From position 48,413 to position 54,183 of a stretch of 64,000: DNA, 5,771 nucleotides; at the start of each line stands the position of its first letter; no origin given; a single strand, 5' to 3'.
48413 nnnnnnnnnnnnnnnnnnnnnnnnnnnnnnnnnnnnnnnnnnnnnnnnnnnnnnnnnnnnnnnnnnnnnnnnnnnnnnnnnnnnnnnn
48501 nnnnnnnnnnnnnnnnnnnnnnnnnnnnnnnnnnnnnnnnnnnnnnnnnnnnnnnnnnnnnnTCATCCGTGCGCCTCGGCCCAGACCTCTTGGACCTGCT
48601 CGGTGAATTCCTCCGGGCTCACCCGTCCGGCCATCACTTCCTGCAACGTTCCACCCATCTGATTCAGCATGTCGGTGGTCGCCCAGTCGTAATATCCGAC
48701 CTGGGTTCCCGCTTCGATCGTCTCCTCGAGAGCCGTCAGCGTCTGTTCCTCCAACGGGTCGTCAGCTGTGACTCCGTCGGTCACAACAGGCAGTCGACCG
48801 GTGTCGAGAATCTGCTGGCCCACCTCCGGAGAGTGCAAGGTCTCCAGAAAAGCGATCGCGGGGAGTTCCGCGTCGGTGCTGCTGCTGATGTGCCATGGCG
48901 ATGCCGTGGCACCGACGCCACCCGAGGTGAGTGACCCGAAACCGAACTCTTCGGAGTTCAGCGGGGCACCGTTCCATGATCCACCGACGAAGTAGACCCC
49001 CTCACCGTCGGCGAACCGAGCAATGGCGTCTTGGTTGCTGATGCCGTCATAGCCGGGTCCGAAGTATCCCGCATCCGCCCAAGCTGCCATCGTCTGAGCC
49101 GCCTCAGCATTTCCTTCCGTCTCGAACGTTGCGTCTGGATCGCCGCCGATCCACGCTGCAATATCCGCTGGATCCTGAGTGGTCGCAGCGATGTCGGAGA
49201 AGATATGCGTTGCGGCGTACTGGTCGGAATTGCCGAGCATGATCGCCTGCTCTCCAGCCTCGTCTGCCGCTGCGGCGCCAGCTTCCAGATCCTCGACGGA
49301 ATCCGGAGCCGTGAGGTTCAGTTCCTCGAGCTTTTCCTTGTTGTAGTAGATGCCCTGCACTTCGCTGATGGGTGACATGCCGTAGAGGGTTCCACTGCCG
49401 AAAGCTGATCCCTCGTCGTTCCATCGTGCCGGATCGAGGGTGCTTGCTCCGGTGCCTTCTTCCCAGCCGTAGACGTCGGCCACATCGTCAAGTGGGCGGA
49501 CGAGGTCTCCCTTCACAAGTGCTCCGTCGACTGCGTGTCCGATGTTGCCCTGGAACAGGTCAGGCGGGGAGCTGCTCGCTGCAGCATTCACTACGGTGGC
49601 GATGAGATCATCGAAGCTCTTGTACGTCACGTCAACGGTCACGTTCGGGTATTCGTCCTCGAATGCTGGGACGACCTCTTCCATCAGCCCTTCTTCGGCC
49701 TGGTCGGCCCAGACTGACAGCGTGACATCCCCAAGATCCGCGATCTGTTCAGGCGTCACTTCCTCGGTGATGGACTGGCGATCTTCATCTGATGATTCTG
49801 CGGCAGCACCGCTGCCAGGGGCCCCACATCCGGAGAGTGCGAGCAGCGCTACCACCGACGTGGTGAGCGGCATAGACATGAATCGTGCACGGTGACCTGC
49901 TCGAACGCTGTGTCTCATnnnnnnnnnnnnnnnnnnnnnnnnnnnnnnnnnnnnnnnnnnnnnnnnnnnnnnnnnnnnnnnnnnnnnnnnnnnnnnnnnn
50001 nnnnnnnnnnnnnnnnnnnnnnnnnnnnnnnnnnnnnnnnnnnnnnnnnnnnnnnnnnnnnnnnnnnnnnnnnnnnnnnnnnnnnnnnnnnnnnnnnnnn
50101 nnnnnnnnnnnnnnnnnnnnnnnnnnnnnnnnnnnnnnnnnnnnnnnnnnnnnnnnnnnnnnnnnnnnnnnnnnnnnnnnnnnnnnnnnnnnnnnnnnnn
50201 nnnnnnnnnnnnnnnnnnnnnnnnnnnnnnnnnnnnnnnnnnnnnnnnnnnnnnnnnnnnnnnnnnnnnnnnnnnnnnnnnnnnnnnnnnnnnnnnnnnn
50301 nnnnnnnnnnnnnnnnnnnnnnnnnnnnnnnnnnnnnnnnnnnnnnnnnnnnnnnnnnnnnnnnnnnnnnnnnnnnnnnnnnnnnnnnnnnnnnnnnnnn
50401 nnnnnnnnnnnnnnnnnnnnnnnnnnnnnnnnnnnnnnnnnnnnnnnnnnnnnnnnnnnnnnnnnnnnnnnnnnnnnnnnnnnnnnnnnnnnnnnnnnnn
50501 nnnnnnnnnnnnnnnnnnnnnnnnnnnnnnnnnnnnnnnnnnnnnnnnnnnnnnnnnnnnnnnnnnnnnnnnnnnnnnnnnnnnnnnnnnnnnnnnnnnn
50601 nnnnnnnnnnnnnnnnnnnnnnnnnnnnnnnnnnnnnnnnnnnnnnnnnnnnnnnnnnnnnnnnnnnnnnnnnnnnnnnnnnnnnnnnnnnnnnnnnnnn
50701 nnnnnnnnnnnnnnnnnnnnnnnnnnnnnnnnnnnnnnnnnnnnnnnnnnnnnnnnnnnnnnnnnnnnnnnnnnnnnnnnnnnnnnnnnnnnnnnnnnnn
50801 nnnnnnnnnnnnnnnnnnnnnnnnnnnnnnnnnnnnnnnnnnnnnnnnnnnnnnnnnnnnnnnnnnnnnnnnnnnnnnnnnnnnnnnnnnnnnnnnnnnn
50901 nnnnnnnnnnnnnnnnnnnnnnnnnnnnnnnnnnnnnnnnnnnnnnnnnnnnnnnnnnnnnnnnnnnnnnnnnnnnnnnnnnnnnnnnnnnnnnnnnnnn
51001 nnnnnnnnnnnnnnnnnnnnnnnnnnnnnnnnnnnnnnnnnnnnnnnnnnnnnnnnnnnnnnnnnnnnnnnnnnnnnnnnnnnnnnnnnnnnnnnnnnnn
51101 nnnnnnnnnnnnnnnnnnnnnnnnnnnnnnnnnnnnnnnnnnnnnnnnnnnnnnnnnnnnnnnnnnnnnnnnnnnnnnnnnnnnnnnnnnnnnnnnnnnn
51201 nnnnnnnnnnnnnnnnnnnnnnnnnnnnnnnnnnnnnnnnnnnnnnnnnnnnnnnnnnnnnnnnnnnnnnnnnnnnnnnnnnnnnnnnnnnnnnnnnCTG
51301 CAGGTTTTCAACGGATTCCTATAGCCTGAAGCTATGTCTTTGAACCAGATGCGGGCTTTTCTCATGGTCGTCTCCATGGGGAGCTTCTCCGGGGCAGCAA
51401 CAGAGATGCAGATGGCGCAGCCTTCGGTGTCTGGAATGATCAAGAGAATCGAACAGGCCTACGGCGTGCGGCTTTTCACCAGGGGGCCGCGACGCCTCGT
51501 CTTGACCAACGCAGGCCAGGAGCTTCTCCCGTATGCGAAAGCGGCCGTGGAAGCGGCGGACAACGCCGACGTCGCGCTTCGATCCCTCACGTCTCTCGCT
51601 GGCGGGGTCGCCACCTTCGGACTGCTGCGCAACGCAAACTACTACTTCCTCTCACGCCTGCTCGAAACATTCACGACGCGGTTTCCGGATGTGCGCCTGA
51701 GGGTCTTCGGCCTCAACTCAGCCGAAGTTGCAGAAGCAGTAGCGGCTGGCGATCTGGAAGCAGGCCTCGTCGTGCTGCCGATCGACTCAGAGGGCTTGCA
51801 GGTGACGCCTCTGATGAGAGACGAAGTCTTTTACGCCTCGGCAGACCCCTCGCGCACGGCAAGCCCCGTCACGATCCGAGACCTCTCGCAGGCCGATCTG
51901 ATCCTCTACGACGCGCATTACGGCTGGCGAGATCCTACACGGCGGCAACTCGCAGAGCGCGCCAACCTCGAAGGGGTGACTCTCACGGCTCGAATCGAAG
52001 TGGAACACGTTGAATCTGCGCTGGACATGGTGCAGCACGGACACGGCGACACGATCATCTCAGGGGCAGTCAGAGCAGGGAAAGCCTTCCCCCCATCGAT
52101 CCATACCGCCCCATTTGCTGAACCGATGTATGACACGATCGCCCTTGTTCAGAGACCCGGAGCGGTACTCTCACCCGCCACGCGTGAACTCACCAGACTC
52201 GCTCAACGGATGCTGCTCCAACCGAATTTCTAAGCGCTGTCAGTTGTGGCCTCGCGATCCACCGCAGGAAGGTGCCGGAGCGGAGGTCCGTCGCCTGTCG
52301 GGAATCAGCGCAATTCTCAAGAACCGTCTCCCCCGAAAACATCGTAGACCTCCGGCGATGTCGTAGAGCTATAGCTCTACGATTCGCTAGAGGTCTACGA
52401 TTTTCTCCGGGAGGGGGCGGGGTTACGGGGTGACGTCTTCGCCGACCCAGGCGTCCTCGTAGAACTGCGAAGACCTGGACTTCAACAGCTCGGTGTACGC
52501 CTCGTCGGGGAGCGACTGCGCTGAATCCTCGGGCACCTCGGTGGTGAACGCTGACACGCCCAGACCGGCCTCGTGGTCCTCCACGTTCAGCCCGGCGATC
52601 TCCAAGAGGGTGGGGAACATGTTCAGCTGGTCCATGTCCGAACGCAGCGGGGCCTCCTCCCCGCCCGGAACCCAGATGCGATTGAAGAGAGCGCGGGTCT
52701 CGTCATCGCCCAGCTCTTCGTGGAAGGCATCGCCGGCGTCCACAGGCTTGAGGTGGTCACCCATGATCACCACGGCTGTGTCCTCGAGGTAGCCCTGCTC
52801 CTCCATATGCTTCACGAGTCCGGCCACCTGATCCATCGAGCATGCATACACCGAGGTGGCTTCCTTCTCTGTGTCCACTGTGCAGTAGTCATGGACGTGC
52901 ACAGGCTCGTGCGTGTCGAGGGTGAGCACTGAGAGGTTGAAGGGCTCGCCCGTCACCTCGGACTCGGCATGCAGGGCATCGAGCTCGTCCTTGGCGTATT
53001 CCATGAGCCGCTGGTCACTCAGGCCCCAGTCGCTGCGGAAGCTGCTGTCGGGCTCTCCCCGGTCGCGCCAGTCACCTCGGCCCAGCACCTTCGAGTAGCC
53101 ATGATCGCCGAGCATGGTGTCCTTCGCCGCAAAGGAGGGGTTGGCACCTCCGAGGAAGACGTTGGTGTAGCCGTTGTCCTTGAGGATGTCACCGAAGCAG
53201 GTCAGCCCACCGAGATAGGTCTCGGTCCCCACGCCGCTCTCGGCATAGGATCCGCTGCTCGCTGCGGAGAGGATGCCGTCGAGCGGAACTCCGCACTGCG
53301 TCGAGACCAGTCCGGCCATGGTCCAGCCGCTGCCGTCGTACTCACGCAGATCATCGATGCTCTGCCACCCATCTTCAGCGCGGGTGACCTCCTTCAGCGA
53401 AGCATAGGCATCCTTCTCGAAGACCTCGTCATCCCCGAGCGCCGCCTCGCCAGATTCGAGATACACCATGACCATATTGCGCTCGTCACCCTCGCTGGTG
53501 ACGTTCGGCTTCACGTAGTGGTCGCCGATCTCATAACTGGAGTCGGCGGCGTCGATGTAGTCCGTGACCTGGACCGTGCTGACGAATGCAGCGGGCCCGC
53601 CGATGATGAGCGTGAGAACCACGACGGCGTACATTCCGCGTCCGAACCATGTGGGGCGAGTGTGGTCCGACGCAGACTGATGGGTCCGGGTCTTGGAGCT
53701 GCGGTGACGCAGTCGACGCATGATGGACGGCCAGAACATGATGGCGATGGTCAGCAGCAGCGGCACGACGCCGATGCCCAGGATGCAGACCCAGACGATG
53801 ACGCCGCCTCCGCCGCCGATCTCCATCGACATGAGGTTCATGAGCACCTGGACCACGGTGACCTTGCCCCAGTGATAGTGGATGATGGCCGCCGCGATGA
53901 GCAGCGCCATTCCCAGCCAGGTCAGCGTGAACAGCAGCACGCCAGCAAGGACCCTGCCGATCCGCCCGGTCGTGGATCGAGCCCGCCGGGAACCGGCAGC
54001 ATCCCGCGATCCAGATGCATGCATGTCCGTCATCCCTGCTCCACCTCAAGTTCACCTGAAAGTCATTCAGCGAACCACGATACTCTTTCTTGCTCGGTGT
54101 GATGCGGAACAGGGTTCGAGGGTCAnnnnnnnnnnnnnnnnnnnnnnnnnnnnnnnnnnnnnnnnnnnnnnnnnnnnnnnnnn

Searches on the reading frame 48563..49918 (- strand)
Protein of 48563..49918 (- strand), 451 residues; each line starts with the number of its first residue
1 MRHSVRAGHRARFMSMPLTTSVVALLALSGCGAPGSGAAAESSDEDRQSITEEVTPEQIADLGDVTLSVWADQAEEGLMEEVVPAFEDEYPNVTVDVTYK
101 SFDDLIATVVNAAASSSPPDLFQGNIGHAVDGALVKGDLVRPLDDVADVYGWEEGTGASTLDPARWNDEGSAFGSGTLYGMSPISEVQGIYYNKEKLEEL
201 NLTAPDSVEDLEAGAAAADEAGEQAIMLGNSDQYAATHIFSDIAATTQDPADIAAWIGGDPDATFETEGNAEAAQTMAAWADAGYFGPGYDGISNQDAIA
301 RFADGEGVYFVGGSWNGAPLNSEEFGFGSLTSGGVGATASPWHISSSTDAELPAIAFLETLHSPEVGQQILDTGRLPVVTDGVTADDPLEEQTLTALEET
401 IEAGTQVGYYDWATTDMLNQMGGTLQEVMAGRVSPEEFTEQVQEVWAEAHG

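Call 30: search_protein_families(library=pfam, max_evalue=1e-8, proteins=[window:48563-49918:-])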
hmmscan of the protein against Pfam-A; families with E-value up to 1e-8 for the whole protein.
window:48563-49918:- (451 aa): 2 families
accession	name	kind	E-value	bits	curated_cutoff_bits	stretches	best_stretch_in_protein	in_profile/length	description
PF13416.11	SBP_bac_8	-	3.2e-24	86.7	27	1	83-390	3-272/279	Bacterial extracellular solute-binding protein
PF01547.30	SBP_bac_1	-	1.4e-18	68.3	26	1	76-366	6-305/307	Bacterial extracellular solute-binding protein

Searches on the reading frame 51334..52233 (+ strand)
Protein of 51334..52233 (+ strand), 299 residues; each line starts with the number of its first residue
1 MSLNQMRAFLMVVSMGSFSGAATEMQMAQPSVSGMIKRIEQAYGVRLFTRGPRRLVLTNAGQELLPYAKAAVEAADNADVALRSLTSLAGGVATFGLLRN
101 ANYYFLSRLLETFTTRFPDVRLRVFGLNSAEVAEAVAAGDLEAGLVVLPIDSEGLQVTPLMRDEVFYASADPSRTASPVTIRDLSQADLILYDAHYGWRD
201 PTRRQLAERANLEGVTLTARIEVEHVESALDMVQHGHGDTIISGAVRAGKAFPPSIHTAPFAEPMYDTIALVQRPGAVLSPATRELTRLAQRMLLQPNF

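Call 31: search_protein_families(library=ncbifam, max_evalue=1e-30, proteins=[window:51334-52233:+])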
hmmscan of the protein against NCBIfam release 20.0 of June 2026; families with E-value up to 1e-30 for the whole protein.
window:51334-52233:+ (299 aa): 4 families
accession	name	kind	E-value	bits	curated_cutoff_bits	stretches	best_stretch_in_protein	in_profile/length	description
NF040786.1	LysR_Sec_metab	equivalog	3.1e-35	121.6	250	1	1-291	1-295/298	selenium metabolism-associated LysR family transcriptional regulator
NF008416.0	PRK11242.1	equivalog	1.8e-33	116.1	277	1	1-293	1-290/300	transcriptional regulator CynR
TIGR03339.1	phn_lysR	subfamily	1.9e-33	116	341.1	1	5-244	1-235/279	aminoethylphosphonate catabolism associated LysR family transcriptional regulator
NF047520.1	trans_act_CidR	equivalog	4.8e-32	111.3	415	1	1-242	1-240/292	cidABC operon transcriptional activator CidR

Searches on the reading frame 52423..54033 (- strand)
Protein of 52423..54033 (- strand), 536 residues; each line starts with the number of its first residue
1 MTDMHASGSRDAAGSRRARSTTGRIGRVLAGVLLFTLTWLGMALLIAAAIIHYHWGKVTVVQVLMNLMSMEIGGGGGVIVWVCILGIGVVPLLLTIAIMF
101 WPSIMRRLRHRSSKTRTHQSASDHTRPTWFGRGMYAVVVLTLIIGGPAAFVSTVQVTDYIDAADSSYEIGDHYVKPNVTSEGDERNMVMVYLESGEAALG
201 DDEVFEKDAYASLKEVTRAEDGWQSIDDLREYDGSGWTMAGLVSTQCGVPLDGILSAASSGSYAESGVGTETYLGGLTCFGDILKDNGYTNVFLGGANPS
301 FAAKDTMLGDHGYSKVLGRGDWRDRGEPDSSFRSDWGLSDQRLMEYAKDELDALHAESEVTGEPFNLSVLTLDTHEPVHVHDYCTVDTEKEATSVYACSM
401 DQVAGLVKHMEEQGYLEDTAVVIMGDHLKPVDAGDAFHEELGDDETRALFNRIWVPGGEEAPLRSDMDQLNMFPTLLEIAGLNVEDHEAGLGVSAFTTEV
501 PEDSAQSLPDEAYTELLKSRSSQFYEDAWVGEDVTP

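Call 7: search_protein_families(library=ncbifam, proteins=[window:52423-54033:-])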
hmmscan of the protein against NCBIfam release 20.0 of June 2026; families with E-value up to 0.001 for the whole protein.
window:52423-54033:- (536 aa): 3 families
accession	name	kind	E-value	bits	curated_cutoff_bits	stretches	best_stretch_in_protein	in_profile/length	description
NF003000.0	PRK03776.1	equivalog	5.4e-40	137.1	574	1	134-494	109-456/763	phosphatidylglycerol--membrane-oligosaccharide glycerophosphotransferase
NF009027.0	PRK12363.1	equivalog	8.1e-39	133.8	572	1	156-434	130-400/703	phosphoglycerol transferase I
NF053595.1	LptchSynLtaSGpos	equivalog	3.1e-07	29.3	970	1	184-487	237-533/626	lipoteichoic acid synthase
